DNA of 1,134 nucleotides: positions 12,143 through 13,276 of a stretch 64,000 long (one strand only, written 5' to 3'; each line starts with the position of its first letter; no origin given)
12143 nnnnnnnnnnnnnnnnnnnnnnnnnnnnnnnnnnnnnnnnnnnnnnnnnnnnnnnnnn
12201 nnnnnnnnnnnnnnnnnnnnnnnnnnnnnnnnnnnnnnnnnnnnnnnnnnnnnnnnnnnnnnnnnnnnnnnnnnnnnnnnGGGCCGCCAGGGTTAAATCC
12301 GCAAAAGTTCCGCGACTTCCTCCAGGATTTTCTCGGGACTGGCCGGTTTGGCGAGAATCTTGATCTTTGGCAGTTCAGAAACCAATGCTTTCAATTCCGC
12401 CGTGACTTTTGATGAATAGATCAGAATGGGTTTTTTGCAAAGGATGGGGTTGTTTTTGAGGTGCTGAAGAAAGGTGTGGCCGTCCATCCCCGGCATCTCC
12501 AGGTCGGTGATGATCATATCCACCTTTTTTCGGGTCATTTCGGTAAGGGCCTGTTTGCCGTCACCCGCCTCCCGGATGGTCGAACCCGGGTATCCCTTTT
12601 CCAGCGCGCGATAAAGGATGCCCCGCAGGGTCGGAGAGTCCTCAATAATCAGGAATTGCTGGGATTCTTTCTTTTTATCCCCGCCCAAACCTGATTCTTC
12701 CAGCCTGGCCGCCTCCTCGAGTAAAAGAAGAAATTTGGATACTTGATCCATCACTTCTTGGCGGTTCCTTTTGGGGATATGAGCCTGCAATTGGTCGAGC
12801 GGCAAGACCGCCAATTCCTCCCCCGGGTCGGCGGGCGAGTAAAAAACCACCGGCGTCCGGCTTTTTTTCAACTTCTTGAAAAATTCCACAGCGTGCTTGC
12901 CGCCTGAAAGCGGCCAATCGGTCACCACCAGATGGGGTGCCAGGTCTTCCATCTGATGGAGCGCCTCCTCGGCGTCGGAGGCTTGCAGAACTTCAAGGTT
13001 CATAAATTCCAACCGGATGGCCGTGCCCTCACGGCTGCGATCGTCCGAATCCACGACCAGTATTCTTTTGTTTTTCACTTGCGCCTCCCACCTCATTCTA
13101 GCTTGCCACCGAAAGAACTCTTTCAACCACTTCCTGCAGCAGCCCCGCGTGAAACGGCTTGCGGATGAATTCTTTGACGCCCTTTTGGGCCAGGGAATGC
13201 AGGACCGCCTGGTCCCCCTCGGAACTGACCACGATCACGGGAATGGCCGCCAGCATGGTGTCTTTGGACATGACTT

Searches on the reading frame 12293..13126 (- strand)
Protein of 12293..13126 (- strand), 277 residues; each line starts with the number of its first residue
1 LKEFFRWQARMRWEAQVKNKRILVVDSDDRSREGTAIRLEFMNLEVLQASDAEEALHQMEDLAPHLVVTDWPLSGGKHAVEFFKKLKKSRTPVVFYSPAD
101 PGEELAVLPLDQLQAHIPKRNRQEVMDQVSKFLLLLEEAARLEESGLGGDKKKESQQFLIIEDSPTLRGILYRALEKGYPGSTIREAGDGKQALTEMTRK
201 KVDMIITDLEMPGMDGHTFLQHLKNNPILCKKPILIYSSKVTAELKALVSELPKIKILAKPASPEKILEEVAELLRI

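Call 42: search_protein_families(library=pfam, proteins=[window:12293-13126:-], max_evalue=0.00001)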
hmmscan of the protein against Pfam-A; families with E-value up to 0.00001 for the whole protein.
window:12293-13126:- (277 aa): 1 family
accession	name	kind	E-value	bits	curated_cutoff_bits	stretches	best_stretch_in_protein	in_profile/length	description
PF00072.30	Response_reg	-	2.4e-29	102.1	30.2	2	159-271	2-110/111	Response regulator receiver domain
